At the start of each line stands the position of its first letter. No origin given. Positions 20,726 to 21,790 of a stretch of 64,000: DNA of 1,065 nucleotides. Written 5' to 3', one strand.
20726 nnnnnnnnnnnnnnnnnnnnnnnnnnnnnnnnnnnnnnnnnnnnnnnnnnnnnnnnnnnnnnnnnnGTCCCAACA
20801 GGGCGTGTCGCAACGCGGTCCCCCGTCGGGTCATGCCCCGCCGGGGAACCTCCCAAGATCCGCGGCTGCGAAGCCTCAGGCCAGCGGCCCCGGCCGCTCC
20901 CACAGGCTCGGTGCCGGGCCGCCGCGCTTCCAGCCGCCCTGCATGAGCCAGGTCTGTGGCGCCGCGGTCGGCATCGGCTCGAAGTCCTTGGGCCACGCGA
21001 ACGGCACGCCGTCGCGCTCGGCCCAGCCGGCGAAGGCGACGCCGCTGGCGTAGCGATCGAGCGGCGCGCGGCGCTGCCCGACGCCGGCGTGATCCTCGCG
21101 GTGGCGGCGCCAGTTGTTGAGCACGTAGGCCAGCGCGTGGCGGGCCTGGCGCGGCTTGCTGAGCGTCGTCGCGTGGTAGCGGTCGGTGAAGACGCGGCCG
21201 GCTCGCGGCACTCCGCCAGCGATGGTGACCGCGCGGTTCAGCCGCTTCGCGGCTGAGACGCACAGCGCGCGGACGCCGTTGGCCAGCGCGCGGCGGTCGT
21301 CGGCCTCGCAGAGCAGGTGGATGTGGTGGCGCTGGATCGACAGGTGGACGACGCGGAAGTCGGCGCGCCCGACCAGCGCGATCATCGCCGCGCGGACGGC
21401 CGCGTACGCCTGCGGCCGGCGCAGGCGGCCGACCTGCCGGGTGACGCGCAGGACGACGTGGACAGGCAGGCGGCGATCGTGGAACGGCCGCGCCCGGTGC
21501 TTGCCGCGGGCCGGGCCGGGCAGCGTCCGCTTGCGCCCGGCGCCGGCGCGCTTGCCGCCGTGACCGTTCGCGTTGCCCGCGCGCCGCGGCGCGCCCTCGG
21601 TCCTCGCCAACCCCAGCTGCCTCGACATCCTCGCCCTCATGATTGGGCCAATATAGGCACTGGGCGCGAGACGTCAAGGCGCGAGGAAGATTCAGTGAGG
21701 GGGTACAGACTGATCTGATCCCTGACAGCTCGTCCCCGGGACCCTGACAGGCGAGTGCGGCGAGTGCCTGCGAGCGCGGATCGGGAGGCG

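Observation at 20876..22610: Divergent pair of IS200-like Y1 transposase homologues, one catalytically degenerate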

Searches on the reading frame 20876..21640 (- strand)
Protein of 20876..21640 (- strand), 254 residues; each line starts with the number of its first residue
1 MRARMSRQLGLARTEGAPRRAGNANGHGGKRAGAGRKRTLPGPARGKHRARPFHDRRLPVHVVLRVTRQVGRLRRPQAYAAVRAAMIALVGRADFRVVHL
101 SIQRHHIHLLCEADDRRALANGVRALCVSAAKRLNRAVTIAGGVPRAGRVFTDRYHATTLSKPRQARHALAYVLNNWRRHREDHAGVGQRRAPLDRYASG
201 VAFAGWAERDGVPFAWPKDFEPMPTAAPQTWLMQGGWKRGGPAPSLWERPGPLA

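Call 3: search_protein_families(library=pfam, proteins=[window:20876-21640:-], max_evalue=1)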
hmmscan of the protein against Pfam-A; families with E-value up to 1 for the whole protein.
window:20876-21640:- (254 aa): 1 family
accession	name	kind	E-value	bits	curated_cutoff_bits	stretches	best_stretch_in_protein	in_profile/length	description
PF01797.21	Y1_Tnp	-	5.2e-07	30.3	23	1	58-175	5-120/121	Transposase IS200 like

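Call 4: search_protein_families(library=ncbifam, proteins=[window:20876-21640:-], max_evalue=1)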
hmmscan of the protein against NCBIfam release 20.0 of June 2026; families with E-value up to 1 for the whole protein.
window:20876-21640:- (254 aa): 2 families
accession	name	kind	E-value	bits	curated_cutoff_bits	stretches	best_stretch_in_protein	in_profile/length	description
NF047646.1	REP_Tyr_transpos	equivalog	2.2e-05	24.4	80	1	72-180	24-134/146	REP-associated tyrosine transposase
NF033573.1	transpos_IS200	equivalog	0.012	15.9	55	1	60-139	13-91/126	IS200/IS605 family transposase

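Call 8: search_solved_structures(query=window:20876-21640:-, max_evalue=1, show_alignments=3)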
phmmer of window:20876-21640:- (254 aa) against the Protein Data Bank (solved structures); distinct sequences matched with E-value up to 1: 7.
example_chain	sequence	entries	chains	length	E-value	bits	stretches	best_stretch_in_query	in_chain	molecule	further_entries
7nhk_7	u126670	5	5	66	0.19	14.8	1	131-183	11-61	50S ribosomal protein L35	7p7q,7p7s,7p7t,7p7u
6o8w_5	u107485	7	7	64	0.19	14.8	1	131-183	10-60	50S ribosomal protein L35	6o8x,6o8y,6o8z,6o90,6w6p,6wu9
7p7r_7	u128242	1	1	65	0.19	14.8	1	131-183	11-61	50S ribosomal protein L35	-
2xm3_A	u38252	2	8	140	0.38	13.8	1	92-162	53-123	TRANSPOSASE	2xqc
2xma_A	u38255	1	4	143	0.4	13.7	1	92-162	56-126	TRANSPOSASE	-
2lrc_A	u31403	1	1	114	0.42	13.6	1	40-94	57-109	Probable thioredoxin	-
2xo6_A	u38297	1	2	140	0.43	13.6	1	92-161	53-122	TRANSPOSASE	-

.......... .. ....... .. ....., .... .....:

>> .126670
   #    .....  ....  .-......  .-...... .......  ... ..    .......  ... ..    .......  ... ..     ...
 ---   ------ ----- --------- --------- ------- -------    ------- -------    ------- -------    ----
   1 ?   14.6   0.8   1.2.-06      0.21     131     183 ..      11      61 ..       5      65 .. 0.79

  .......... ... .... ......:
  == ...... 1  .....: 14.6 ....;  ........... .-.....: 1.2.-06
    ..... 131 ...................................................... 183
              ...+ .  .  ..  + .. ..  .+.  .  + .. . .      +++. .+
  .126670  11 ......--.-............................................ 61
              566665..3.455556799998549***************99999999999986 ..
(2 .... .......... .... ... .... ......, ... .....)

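Call 10: find_homologous_proteins(query=window:20876-21640:-)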
Query window:20876-21640:- (254 aa): 1421 proteins with E <= 0.001 among 8000 candidates; the best 120 are listed.
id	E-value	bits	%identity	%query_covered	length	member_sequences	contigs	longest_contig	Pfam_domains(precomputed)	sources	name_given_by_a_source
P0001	6.6e-150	516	92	100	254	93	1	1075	PF01797.22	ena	-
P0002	2.2e-133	462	87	94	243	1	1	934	PF01797.22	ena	-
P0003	3.6e-132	458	83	98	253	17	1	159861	PF01797.22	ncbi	-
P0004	1.0e-131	457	82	98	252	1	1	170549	PF01797.22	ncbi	-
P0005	3.9e-131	455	83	100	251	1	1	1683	PF01797.22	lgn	-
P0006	2.1e-130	452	81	98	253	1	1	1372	PF01797.22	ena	-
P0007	2.7e-130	452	81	98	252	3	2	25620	PF01797.22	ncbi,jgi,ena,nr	ncbi:MAG: transposase [Kofleriaceae bacterium]|nr:transposase [Kofleriaceae bacterium]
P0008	3.4e-130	452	83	98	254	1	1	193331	PF01797.22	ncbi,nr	ncbi:MAG: transposase [Myxococcales bacterium]|nr:transposase [Myxococcales bacterium]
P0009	1.3e-129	450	82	98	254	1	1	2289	PF01797.22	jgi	jgi:hypothetical protein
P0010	1.8e-129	449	81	98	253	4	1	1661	PF01797.22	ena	-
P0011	3.3e-129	448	82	98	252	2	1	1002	PF01797.22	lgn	-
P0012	2.2e-125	436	78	99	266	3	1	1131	PF01797.22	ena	-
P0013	6.9e-124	431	78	98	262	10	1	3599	-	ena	-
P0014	1.8e-123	430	79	99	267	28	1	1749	PF01797.22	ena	-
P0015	9.0e-123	427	76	99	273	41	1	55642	PF01797.22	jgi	jgi:REP element-mobilizing transposase RayT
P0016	1.0e-121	424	76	100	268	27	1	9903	PF01797.22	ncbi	-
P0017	1.8e-121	423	77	99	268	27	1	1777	PF01797.22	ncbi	-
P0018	2.2e-121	423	76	99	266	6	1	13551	PF01797.22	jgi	-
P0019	2.8e-121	422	77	98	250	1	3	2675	PF01797.22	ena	-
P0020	2.0e-120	420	76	98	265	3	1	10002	PF01797.22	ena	-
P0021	2.1e-120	420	76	98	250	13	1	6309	PF01797.22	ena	-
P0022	4.3e-115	402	90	82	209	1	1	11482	PF01797.22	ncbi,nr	ncbi:MAG: transposase, partial [Myxococcales bacterium]|nr:transposase [Myxococcales bacterium]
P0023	1.5e-108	381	75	89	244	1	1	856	PF01797.22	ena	-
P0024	1.3e-104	368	73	90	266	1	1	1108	PF01797.22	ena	-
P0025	1.4e-102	361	78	79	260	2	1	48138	PF01797.22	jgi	jgi:REP element-mobilizing transposase RayT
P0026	4.9e-101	356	71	90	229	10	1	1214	PF01797.22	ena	-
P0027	1.4e-100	355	79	77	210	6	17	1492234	PF01797.22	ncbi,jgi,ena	jgi:REP element-mobilizing transposase RayT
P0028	5.0e-99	349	70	89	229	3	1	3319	PF01797.22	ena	-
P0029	3.1e-95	337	77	76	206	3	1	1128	PF01797.22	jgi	jgi:putative transposase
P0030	3.9e-92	327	68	81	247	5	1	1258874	PF01797.22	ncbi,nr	ncbi:MAG: transposase [Myxococcales bacterium]|nr:transposase [Myxococcales bacterium]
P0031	1.5e-90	322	67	90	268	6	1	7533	PF01797.22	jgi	-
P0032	8.2e-89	316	63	97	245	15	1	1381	PF01797.22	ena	-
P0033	3.9e-88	314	69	84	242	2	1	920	PF01797.22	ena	-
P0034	4.0e-88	314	63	97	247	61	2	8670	PF01797.22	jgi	jgi:REP element-mobilizing transposase RayT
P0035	4.8e-86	307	65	89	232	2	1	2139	PF01797.22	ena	-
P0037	3.6e-82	294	64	87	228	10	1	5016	PF01797.22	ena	-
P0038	3.8e-82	294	88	65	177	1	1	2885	PF01797.22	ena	-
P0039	1.6e-81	292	61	83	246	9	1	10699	PF01797.22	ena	-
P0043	6.3e-79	284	62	88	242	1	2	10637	PF01797.22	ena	-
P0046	3.8e-78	281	60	89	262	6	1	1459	PF01797.22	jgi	-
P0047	9.3e-78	280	58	90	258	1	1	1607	PF01797.22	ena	-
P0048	1.2e-76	276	56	98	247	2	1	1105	PF01797.22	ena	-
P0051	1.1e-75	273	61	81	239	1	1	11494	PF01797.22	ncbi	-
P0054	3.8e-75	271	58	98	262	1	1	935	PF01797.22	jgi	jgi:REP element-mobilizing transposase RayT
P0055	1.3e-74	269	61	82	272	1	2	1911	PF01797.22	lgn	-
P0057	6.6e-74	267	59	89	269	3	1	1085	PF01797.22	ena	-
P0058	6.7e-74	267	58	94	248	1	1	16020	PF01797.22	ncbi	-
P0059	7.1e-74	267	58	94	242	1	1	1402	PF01797.22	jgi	jgi:REP element-mobilizing transposase RayT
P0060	1.4e-73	266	58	90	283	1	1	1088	PF01797.22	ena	-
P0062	1.4e-72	263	59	89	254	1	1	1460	PF01797.22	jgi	jgi:putative transposase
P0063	3.3e-72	262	56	93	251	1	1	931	PF01797.22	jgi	jgi:REP element-mobilizing transposase RayT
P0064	8.4e-72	260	60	80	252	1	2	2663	PF01797.22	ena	-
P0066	5.6e-71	257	60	84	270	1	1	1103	PF01797.22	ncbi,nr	ncbi:MAG TPA: transposase [Gemmatimonadales bacterium]|nr:transposase [Gemmatimonadales bacterium]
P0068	1.0e-69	253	63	76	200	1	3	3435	PF01797.22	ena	-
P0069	1.5e-68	250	57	89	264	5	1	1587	PF01797.22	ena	-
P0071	1.3e-66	243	55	89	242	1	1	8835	PF01797.22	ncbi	-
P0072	2.7e-66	242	59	74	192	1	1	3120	PF01797.22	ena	-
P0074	4.5e-66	241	56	81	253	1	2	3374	PF01797.22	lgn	-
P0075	6.2e-66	241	55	85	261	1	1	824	PF01797.22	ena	-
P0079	3.6e-65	238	64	65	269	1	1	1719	PF01797.22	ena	-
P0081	6.4e-65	238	55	89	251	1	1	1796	PF01797.22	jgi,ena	-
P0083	1.3e-64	237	54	89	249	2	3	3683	PF01797.22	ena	-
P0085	1.7e-64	236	65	65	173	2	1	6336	PF01797.22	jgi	jgi:REP element-mobilizing transposase RayT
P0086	2.1e-64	236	55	89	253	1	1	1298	PF01797.22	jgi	-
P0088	2.9e-64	235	55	89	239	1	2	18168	PF01797.22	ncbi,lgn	-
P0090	1.4e-63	233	54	89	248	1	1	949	PF01797.22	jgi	jgi:putative transposase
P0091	1.6e-63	233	53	89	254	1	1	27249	PF01797.22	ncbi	-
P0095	3.6e-63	232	54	81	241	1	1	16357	PF01797.22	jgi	jgi:REP element-mobilizing transposase RayT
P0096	3.9e-63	232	55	85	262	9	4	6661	PF01797.22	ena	-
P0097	5.3e-63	231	56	86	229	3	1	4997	PF01797.22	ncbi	-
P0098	6.4e-63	231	54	93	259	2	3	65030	PF01797.22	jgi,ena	-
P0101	3.9e-62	229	56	89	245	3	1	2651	PF01797.22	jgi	jgi:REP element-mobilizing transposase RayT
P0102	4.6e-62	228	58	89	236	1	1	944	PF01797.22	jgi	jgi:REP element-mobilizing transposase RayT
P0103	5.6e-62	228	52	89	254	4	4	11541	PF01797.22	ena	-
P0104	6.7e-62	228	51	81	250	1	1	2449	PF01797.22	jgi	jgi:REP element-mobilizing transposase RayT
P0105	9.8e-62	227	54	89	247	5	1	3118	PF01797.22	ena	-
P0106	1.2e-61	227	50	83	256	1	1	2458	PF01797.22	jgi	jgi:putative transposase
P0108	1.5e-61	227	52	89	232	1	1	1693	PF01797.22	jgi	jgi:REP element-mobilizing transposase RayT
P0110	3.3e-61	225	55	81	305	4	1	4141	PF01797.22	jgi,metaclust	metaclust:\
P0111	3.5e-61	225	52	90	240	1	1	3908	PF01797.22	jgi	jgi:REP element-mobilizing transposase RayT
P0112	4.6e-61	225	54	90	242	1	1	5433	PF01797.22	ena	-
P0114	5.0e-61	225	52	89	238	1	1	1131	PF01797.22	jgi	jgi:REP element-mobilizing transposase RayT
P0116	6.0e-61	225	48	98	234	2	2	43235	PF01797.22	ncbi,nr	ncbi:MAG: transposase [Myxococcota bacterium]|nr:transposase [Deltaproteobacteria bacterium] MDQ3340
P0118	8.1e-61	224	47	98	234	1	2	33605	PF01797.22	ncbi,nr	ncbi:MAG: transposase [Myxococcota bacterium]|nr:transposase [Deltaproteobacteria bacterium] MDQ3341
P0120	1.4e-60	223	52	89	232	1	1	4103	PF01797.22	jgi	jgi:REP element-mobilizing transposase RayT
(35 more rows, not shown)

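Call 23: find_encoding_contigs(protein=P0003, flank=4000, max_places=4)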
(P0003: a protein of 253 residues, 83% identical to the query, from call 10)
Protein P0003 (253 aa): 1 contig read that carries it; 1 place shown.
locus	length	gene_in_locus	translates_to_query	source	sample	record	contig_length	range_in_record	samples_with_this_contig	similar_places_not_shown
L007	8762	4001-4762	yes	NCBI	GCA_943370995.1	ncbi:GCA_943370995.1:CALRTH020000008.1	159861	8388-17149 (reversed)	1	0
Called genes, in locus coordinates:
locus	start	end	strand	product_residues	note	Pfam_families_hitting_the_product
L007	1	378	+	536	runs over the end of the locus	PF00849:PseudoU_synth_2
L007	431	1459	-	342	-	PF24695:PITM1-3, PF08235:LNS2, PF03767:Acid_phosphat_B (weak), PF24694:LNS2_PITM1-3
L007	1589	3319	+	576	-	PF00270:DEAD, PF04851:ResIII (faint), PF00271:Helicase_C, PF03880:DbpA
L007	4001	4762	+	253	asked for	PF01797:Y1_Tnp (faint)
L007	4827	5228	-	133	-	PF00581:Rhodanese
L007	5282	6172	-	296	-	-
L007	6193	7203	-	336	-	PF16884:ADH_N_2, PF00107:ADH_zinc_N, PF13602:ADH_zinc_N_2 (weak)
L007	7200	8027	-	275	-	PF13649:Methyltransf_25 (weak)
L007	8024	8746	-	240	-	-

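Call 24: find_encoding_contigs(protein=P0008, flank=4000, max_places=4)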
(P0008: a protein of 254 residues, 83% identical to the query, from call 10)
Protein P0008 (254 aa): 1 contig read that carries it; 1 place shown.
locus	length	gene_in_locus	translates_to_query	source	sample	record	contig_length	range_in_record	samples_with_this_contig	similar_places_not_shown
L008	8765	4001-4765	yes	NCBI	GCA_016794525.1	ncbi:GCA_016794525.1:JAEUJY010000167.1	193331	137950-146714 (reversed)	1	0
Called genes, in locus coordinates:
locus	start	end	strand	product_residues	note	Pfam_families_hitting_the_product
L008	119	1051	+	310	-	-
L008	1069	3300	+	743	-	-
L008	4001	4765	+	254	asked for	PF01797:Y1_Tnp (weak)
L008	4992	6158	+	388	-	PF08308:PEGA (weak), PF13620:CarboxypepD_reg (faint), PF08308:PEGA (weak)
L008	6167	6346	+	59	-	-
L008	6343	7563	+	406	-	PF03349:Toluene_X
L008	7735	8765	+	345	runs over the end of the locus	-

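Call 25: find_encoding_contigs(protein=P0027, flank=4000, max_places=6)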
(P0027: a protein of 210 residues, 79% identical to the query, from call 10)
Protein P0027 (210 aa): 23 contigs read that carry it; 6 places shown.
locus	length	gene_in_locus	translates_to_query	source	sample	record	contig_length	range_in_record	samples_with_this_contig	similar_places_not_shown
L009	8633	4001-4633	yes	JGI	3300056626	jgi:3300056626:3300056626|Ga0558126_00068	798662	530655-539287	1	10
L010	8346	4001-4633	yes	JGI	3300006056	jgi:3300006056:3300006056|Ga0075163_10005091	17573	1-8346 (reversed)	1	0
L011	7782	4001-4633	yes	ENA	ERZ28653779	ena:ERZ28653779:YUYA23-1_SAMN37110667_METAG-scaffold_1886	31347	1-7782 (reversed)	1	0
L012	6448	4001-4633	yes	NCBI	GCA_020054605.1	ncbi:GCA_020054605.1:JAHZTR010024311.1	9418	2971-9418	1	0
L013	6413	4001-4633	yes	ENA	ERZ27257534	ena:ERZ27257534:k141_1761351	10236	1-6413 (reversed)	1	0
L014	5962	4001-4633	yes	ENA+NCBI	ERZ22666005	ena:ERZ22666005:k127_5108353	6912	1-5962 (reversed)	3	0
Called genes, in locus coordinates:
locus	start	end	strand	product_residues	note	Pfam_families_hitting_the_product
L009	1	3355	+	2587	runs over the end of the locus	PF13428:TPR_14 (faint), PF14559:TPR_19 (faint), PF23914:TPR_CcmH_CycH (faint), PF13424:TPR_12 (faint)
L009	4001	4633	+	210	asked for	PF01797:Y1_Tnp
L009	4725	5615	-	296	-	PF13432:TPR_16 (weak)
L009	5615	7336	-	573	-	PF00069:Pkinase, PF03109:ABC1 (faint), PF07714:PK_Tyr_Ser-Thr, PF01636:APH (faint), PF08308:PEGA (weak)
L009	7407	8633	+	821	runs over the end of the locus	PF25390:WD40_RLD, PF13540:RCC1_2, PF00415:RCC1 (weak), PF25390:WD40_RLD, PF00415:RCC1 (weak), PF13540:RCC1_2 (weak), PF00415:RCC1 (weak), PF25390:WD40_RLD, +1 more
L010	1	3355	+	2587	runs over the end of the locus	PF13428:TPR_14 (faint), PF14559:TPR_19 (faint), PF23914:TPR_CcmH_CycH (faint), PF13424:TPR_12 (faint)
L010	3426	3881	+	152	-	-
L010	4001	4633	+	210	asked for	PF01797:Y1_Tnp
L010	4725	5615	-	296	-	PF13432:TPR_16 (weak)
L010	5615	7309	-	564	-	PF00069:Pkinase, PF03109:ABC1 (faint), PF07714:PK_Tyr_Ser-Thr, PF01636:APH (faint), PF08308:PEGA (weak)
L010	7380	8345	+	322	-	?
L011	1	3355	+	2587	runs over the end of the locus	PF13428:TPR_14 (faint), PF14559:TPR_19 (faint), PF23914:TPR_CcmH_CycH (faint), PF13424:TPR_12 (faint)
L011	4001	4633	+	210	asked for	PF01797:Y1_Tnp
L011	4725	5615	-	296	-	PF13432:TPR_16 (weak)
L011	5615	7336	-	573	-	PF00069:Pkinase, PF07714:PK_Tyr_Ser-Thr, PF01636:APH (faint), PF08308:PEGA (weak)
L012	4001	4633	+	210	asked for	PF01797:Y1_Tnp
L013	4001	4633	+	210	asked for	PF01797:Y1_Tnp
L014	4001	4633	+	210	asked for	PF01797:Y1_Tnp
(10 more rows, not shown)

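Call 29: find_related_loci(query=window:20876-21640:-, collection=genome_contigs, flank=3000)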
Query window:20876-21640:- (254 aa) in genome_contigs; peptide patterns used: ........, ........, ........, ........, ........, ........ (x = any residue, [..] = any of these).
190 stretches matched a pattern; 52 encode a relative of the query (tblastn E <= 1e-3); 52 distinct loci.
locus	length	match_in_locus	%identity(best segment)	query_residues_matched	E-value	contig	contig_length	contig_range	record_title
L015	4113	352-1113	94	1-254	2e-156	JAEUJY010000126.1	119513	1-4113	MAG: Myxococcales bacterium isolate new MAG-81 k141_1490660, whole genome shotgun sequence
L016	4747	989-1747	94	1-253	8e-155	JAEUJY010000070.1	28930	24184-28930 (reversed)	MAG: Myxococcales bacterium isolate new MAG-81 k141_2206639, whole genome shotgun sequence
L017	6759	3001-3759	92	1-253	7e-153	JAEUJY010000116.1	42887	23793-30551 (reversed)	MAG: Myxococcales bacterium isolate new MAG-81 k141_1481325, whole genome shotgun sequence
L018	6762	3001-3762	93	1-254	1e-152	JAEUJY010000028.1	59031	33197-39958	MAG: Myxococcales bacterium isolate new MAG-81 k141_2930906, whole genome shotgun sequence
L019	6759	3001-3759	92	1-253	4e-152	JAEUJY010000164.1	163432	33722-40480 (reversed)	MAG: Myxococcales bacterium isolate new MAG-81 k141_2125727, whole genome shotgun sequence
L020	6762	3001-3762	91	1-254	2e-150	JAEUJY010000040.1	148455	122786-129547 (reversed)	MAG: Myxococcales bacterium isolate new MAG-81 k141_1572385, whole genome shotgun sequence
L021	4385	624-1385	91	1-254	1e-150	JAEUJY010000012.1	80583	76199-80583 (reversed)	MAG: Myxococcales bacterium isolate new MAG-81 k141_1549026, whole genome shotgun sequence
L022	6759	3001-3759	90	1-253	7e-149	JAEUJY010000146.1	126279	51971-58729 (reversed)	MAG: Myxococcales bacterium isolate new MAG-81 k141_428728, whole genome shotgun sequence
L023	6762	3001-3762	89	1-254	5e-136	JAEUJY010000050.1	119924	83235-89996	MAG: Myxococcales bacterium isolate new MAG-81 k141_3720033, whole genome shotgun sequence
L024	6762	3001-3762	82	4-254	5e-133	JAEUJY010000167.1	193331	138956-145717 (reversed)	MAG: Myxococcales bacterium isolate new MAG-81 k141_2440875, whole genome shotgun sequence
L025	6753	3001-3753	79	6-253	4e-126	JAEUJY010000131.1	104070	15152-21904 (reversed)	MAG: Myxococcales bacterium isolate new MAG-81 k141_3172061, whole genome shotgun sequence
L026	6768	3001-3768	78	2-253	8e-123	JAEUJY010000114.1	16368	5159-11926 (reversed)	MAG: Myxococcales bacterium isolate new MAG-81 k141_2248156, whole genome shotgun sequence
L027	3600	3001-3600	95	1-200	2e-119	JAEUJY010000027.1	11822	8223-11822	MAG: Myxococcales bacterium isolate new MAG-81 k141_3237381, whole genome shotgun sequence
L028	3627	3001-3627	90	1-209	2e-118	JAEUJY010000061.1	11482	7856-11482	MAG: Myxococcales bacterium isolate new MAG-81 k141_1438417, whole genome shotgun sequence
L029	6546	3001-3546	96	73-254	1e-113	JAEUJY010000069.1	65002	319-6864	MAG: Myxococcales bacterium isolate new MAG-81 k141_3270954, whole genome shotgun sequence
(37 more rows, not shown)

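Call 36: search_solved_structures(query=A3, max_evalue=1, show_alignments=3)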
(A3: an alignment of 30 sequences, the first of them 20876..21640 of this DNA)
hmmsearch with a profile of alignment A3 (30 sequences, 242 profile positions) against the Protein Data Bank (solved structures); distinct sequences matched with E-value up to 1: 3.
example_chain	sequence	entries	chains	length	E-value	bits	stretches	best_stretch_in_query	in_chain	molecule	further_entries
2xm3_A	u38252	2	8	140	0.0079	19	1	71-129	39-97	TRANSPOSASE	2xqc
2xo6_A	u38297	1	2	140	0.0081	18.9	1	71-129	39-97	TRANSPOSASE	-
2xma_A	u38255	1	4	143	0.0083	18.9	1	71-129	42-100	TRANSPOSASE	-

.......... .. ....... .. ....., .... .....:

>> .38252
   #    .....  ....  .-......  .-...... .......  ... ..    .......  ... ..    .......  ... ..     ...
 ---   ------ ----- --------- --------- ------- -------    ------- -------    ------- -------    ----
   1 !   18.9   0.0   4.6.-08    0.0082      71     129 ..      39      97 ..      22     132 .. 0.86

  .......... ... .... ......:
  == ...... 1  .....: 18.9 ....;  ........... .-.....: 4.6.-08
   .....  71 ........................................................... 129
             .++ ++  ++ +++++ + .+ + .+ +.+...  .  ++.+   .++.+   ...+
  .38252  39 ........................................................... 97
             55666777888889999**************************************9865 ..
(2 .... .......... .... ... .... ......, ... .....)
